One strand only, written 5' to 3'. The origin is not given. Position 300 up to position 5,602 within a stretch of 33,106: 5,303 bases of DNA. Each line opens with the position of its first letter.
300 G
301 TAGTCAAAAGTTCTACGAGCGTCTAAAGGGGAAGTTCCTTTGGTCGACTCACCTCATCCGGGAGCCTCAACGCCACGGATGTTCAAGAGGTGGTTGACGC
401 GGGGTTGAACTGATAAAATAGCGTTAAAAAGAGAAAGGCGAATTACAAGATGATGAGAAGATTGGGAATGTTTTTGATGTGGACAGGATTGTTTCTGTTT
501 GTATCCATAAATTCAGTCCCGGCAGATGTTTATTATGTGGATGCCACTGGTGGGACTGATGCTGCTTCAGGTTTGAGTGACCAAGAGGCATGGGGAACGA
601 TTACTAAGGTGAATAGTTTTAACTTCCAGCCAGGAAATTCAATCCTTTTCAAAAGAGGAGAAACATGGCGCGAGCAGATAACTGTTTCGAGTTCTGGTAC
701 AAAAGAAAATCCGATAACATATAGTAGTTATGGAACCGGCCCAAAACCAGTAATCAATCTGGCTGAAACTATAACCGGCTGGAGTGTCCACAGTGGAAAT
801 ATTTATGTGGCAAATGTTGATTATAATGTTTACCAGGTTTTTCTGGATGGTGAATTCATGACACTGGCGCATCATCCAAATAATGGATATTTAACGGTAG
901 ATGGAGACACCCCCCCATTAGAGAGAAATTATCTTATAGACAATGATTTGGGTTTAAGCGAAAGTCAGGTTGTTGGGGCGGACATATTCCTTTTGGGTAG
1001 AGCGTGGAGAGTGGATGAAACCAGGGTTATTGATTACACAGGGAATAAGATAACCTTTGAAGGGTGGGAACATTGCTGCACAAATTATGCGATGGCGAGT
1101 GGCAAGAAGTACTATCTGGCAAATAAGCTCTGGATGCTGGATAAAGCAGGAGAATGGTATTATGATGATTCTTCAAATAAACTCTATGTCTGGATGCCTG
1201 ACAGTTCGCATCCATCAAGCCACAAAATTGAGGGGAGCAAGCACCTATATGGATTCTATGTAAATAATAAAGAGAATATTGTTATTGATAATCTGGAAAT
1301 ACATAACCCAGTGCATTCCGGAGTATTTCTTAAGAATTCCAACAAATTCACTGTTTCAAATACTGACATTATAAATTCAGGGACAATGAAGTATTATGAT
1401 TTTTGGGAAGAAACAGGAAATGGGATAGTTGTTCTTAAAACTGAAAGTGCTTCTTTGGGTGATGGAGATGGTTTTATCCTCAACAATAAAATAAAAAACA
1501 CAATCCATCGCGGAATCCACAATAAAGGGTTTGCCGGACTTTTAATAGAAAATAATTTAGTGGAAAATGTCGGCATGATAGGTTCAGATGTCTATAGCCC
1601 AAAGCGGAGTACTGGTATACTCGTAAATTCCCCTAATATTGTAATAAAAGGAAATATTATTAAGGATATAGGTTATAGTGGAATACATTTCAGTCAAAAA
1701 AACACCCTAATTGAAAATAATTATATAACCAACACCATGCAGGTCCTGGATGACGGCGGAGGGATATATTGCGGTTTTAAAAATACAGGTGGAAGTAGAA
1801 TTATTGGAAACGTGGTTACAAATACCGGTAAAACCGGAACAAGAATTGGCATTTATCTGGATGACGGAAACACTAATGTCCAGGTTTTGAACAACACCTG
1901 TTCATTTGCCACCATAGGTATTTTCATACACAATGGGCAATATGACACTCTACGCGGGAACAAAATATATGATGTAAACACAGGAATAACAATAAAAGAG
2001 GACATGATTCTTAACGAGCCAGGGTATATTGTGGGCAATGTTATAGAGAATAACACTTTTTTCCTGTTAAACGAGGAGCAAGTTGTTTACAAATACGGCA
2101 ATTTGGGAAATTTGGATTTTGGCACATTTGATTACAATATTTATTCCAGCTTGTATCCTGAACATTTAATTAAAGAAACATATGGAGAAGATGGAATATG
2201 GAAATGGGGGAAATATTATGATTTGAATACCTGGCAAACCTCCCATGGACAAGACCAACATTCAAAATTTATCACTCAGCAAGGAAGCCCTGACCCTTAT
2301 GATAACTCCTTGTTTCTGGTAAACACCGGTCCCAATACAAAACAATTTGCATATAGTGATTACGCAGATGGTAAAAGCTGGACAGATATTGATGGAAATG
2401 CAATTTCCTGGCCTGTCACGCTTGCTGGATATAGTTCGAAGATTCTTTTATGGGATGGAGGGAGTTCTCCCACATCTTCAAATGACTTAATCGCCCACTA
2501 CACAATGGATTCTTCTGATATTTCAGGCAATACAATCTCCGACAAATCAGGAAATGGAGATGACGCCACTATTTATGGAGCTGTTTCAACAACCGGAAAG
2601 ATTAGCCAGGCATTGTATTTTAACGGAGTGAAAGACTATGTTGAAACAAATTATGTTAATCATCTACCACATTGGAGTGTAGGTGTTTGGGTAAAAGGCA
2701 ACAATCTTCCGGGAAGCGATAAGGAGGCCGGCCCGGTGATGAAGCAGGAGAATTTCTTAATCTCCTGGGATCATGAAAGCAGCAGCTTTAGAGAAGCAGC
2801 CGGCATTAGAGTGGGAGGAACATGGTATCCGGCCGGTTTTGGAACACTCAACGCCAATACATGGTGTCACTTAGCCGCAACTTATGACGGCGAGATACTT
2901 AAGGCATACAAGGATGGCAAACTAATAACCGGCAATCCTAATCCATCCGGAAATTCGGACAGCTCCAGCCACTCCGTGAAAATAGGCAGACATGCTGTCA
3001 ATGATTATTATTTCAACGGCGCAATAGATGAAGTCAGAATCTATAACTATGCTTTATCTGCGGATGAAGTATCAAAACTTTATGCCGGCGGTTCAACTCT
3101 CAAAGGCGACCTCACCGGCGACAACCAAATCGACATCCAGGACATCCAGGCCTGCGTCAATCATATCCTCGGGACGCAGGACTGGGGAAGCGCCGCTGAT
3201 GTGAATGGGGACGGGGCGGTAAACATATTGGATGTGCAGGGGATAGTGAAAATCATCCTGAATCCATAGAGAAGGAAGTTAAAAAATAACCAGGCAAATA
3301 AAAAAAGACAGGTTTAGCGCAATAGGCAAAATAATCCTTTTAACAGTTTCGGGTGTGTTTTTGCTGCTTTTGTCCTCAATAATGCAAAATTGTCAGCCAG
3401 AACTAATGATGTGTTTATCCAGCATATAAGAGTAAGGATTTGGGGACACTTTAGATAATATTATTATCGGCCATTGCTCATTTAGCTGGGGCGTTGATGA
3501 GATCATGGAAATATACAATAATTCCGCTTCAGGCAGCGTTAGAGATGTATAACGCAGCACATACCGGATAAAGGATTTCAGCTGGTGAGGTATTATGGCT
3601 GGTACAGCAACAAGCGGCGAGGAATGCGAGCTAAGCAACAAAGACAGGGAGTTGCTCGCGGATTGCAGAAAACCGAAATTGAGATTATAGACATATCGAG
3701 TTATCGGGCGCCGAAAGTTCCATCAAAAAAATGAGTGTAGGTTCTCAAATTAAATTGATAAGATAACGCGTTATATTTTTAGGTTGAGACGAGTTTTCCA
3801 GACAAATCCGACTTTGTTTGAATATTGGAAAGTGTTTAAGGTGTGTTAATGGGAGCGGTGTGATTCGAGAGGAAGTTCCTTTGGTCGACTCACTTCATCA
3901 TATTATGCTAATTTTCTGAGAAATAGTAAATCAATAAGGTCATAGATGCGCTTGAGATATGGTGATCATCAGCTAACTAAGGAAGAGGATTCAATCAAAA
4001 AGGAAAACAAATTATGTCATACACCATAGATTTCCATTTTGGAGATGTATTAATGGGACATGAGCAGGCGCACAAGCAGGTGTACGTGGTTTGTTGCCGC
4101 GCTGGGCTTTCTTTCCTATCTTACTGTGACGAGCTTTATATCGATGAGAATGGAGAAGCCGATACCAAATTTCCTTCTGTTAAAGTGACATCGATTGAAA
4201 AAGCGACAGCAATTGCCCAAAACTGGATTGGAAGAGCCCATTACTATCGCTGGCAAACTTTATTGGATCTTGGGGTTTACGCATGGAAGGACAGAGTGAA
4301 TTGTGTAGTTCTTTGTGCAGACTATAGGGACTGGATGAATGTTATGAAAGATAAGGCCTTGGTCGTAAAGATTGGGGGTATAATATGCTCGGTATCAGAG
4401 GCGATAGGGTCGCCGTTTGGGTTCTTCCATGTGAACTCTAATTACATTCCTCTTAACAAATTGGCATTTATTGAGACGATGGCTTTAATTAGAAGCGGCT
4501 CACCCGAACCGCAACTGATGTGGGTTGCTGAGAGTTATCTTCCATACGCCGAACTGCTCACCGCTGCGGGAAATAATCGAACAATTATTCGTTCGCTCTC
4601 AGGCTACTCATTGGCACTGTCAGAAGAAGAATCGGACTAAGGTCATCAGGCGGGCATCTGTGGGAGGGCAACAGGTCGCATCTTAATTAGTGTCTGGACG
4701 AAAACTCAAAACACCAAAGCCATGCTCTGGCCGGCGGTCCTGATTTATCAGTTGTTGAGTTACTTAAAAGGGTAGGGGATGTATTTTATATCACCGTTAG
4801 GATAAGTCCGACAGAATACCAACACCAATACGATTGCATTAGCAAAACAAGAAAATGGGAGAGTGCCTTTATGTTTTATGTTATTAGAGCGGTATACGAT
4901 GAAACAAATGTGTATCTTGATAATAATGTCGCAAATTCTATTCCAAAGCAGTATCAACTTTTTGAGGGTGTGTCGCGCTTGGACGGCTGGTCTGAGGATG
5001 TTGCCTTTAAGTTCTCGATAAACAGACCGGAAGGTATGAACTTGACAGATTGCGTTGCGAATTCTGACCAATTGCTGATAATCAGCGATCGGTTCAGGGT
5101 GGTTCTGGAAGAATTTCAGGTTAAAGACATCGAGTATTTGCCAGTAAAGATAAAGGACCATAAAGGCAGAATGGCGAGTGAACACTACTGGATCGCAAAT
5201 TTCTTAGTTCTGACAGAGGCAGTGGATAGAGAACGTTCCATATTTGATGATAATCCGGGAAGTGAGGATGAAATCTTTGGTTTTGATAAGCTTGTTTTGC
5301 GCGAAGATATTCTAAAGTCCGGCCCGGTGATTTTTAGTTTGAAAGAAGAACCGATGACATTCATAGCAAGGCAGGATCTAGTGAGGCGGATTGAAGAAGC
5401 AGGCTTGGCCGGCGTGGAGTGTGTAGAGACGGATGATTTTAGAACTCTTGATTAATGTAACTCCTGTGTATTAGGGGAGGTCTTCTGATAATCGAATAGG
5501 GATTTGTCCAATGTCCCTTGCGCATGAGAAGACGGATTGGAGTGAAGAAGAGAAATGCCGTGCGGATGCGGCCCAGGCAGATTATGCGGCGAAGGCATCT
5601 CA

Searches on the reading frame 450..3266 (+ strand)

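Call 6: search_protein_families(library=pfam, proteins=[window:450-3266:+], max_evalue=0.001)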
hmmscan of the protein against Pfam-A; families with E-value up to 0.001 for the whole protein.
window:450-3266:+ (939 aa): 5 families
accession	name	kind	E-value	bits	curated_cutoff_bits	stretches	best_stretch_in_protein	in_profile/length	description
PF13385.13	Laminin_G_3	-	2.6e-22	80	27.6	1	726-875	2-151/151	Concanavalin A-like lectin/glucanases superfamily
PF13229.12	Beta_helix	-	1.1e-16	61.3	25.9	2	268-454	2-156/158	Right handed beta helix region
PF05048.19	NosD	-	2.8e-10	40.4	23.6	2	387-565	38-197/212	Periplasmic copper-binding protein (NosD)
PF00404.24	Dockerin_1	-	1.2e-08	35.4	22.9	1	885-933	1-53/57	Dockerin type I domain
PF21231.2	GH141_M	-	3.4e-05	24.2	27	1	219-248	125-154/156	GH141 insertion domain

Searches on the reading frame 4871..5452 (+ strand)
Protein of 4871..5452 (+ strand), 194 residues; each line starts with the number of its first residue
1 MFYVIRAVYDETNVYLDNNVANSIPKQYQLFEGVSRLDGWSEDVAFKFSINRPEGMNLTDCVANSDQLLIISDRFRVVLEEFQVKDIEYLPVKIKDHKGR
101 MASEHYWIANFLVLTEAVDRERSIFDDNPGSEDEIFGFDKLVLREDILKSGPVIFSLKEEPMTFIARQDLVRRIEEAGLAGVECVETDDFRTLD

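Call 6: search_protein_families(library=pfam, proteins=[window:4871-5452:+], max_evalue=0.001)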
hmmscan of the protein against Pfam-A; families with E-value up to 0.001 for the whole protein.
window:4871-5452:+ (194 aa): 2 families
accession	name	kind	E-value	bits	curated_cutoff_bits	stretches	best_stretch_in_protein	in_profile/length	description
PF07791.16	Imm11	-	1.2e-17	64.3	22.1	1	13-184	17-189/194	Immunity protein family (Imm11)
PF15570.11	Imm43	-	1e-06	29.1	25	1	66-192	74-201/211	Immunity protein 43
